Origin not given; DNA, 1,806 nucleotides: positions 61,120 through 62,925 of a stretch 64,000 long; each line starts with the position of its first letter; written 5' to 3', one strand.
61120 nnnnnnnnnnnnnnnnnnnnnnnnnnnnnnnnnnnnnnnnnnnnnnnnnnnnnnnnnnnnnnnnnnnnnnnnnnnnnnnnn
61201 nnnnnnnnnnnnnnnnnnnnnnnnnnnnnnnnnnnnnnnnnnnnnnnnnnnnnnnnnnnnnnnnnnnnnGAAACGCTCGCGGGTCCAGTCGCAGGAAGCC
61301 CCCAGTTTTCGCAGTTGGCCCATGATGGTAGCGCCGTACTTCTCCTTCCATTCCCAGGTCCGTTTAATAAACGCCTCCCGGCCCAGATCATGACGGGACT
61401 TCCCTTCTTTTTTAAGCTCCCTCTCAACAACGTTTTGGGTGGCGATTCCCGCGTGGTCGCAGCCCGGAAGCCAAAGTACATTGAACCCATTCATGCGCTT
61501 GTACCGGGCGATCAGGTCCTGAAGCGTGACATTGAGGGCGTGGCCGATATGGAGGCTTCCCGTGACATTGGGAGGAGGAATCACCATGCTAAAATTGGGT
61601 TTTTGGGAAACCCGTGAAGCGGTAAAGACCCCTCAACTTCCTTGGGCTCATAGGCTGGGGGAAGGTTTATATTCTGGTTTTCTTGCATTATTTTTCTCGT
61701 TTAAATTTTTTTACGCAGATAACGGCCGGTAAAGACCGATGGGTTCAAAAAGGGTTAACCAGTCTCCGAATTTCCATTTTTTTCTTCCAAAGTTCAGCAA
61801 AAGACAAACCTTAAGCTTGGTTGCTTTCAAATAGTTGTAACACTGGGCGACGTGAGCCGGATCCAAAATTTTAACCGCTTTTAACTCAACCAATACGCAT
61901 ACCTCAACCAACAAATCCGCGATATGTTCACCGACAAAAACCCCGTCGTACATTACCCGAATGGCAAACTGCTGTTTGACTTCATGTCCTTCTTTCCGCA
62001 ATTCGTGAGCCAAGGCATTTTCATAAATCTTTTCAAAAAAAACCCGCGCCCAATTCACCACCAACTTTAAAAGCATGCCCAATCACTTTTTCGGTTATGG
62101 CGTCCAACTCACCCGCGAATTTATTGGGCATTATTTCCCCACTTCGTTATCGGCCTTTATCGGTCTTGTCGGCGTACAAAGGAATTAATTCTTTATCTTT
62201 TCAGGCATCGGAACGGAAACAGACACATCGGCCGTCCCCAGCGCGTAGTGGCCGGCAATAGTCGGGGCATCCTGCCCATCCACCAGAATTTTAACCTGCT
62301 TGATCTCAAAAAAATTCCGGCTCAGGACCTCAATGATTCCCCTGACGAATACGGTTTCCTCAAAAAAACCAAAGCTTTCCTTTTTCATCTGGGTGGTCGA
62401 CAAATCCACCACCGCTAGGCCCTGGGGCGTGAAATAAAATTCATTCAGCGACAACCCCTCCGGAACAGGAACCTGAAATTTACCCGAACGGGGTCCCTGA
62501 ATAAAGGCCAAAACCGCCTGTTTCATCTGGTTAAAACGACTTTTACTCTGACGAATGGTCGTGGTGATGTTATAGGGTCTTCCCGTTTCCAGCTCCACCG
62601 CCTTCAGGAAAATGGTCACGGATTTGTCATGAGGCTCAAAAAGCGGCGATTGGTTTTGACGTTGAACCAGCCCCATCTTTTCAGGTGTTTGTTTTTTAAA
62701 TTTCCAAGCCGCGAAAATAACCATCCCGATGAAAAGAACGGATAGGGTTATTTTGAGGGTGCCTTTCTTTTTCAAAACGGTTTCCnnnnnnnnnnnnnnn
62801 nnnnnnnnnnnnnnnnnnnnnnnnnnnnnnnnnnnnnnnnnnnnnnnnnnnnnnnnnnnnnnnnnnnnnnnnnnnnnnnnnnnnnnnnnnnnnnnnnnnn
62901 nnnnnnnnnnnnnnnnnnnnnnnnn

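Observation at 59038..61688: valS N-terminus is split across two frames at a T5/A5 homopolymer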

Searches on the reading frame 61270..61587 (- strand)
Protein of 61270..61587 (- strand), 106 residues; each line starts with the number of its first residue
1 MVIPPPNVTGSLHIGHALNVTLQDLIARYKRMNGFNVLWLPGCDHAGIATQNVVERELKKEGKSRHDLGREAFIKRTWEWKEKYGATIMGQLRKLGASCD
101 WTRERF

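Call 25: search_protein_families(library=ncbifam, proteins=[window:61270-61587:-], max_evalue=1e-20)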
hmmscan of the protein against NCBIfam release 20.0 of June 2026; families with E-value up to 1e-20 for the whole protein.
seq(106 aa): 4 families
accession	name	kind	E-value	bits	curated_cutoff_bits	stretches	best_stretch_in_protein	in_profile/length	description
NF004349.1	PRK05729.1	equivalog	3.9e-57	194.1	704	1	1-106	34-140/860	valine--tRNA ligase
NF011492.0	PRK14900.1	equivalog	4.4e-56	190.4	1783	1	1-106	46-152/1044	valine--tRNA ligase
TIGR00422.1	valS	equivalog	9.7e-53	179.3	612.1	1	1-106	37-142/863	valine--tRNA ligase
NF009687.0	PRK13208.1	equivalog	3e-25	88.5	738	1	4-104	45-142/801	valine--tRNA ligase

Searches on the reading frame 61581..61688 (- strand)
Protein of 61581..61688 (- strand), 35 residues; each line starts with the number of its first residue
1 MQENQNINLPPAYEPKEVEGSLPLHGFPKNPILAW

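Call 45: find_encoding_contigs(protein=window:61581-61688:-, flank=2000, max_places=10)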
Protein window:61581-61688:- (35 aa): no gene with exactly this product is on record in the collection.

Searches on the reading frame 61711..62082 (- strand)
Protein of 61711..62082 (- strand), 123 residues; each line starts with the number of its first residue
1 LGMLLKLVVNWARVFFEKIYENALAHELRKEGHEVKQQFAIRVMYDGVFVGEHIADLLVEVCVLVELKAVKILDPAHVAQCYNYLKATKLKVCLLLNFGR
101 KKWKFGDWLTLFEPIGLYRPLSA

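Call 15: search_protein_families(library=pfam, proteins=[window:61711-62082:-], max_evalue=0.01)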
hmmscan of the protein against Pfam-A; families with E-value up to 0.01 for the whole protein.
window:61711-62082:- (123 aa): 1 family
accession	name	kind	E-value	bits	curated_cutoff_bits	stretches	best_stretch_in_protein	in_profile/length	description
PF13366.12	PDDEXK_3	-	9.2e-31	107.1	22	1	8-100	15-108/117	PD-(D/E)XK nuclease superfamily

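Call 46: find_encoding_contigs(protein=window:61711-62076:-, flank=3000, max_places=10)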
Protein window:61711-62076:- (121 aa): 1 contig read that carries it; 1 place shown.
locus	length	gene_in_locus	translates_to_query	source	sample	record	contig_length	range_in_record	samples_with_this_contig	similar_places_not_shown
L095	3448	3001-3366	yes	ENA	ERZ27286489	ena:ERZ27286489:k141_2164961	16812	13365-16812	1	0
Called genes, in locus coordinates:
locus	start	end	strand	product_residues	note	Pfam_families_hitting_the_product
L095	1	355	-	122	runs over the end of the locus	PF07238:PilZ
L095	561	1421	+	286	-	PF01039:Carboxyl_trans, PF03255:ACCA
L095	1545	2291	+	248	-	PF01520:Amidase_3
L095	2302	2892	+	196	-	PF10646:Germane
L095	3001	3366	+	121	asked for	PF13366:PDDEXK_3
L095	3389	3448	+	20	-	?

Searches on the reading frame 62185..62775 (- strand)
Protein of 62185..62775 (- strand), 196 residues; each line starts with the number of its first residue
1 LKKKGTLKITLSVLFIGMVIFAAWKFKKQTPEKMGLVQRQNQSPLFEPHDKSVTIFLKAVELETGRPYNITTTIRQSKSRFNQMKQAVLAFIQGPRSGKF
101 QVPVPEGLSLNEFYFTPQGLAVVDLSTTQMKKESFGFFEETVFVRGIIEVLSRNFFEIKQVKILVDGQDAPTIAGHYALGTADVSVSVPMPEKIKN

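Call 15: search_protein_families(library=pfam, proteins=[window:62185-62775:-], max_evalue=0.01)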
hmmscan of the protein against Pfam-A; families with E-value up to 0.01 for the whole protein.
window:62185-62775:- (196 aa): 1 family
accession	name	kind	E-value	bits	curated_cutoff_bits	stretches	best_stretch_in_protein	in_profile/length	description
PF10646.14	Germane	-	6e-08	33.7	23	1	66-169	16-115/117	Sporulation and spore germination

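Call 35: find_encoding_contigs(protein=window:62185-62775:-, flank=10000, max_places=10)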
Protein window:62185-62775:- (196 aa): 1 contig read that carries it; 1 place shown.
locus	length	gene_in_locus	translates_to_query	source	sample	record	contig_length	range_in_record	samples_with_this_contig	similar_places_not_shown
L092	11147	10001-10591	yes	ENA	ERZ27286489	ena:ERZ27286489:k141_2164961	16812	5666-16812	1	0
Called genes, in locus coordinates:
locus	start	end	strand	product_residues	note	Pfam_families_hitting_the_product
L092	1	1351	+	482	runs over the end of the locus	PF09913:DUF2142 (weak), PF13231:PMT_2 (weak)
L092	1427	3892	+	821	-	PF03065:Glyco_hydro_57, PF12055:DUF3536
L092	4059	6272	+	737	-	PF22019:GlgB_N, PF02922:CBM_48 (weak), PF22019:GlgB_N (weak), PF02922:CBM_48, PF00128:Alpha-amylase, PF02806:Alpha-amylase_C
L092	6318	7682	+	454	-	PF16930:Porin_5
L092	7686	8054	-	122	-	PF07238:PilZ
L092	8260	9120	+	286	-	PF01039:Carboxyl_trans, PF03255:ACCA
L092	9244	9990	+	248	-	PF01520:Amidase_3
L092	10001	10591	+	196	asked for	PF10646:Germane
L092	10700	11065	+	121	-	PF13366:PDDEXK_3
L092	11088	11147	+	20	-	?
